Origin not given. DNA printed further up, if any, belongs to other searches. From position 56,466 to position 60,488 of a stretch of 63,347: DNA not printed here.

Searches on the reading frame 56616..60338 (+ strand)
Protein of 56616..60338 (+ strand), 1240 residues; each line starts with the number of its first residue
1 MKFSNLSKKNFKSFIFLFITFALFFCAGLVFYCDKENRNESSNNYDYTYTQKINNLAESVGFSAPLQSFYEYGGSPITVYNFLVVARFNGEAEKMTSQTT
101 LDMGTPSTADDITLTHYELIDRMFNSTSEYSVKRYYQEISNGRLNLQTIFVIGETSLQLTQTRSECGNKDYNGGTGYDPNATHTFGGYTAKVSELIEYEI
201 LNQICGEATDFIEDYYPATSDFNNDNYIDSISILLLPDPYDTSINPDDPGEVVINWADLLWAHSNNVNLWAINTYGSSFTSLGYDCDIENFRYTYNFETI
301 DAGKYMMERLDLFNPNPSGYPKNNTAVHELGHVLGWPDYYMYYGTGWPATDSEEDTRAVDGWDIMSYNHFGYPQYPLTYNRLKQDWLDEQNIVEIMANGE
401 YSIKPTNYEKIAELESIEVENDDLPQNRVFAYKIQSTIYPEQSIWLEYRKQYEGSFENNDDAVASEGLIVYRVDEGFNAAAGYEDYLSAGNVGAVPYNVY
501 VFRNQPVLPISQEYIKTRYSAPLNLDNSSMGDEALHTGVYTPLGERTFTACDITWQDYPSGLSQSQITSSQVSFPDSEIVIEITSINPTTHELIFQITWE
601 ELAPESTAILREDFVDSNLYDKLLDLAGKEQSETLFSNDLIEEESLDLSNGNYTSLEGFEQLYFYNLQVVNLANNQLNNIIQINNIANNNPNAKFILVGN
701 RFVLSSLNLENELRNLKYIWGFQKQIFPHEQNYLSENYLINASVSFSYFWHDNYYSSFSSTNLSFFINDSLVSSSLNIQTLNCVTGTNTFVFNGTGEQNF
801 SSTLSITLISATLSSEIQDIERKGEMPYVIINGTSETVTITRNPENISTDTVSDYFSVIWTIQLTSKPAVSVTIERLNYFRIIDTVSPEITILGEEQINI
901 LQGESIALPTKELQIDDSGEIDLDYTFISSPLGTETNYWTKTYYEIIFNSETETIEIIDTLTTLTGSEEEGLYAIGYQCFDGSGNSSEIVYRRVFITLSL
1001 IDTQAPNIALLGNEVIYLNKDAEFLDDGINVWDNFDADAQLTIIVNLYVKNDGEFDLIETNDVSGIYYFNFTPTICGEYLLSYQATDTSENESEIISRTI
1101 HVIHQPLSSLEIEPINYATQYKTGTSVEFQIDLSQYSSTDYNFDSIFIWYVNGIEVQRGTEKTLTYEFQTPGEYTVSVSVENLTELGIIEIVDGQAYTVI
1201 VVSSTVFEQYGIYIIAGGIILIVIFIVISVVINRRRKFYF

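Call 10: search_protein_families(library=pfam, proteins=[window:56616-60338:+])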
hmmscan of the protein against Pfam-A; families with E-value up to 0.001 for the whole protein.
window:56616-60338:+ (1240 aa): 3 families
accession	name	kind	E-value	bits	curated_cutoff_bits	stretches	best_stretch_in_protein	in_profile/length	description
PF16403.11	Bact_surface_Ig-like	-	9.9e-06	26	27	0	1077-1102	47-71/71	Bacterial surface protein, Ig-like domain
PF16820.11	PKD_3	-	2.1e-05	24.7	26.3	1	1144-1182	33-68/68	PKD-like domain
PF00801.26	PKD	-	9.4e-05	22.8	23.5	1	1121-1182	11-67/80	PKD domain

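Call 38: search_protein_families(library=ncbifam, proteins=[window:56616-60338:+])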
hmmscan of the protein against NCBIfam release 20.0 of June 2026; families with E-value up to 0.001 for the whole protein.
window:56616-60338:+ (1240 aa): 1 family
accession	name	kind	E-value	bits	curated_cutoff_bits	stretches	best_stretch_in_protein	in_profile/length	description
TIGR03296.1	M6dom_TIGR03296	domain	1e-12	48.5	110.8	1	120-451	15-270/286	M6 family metalloprotease domain-containing protein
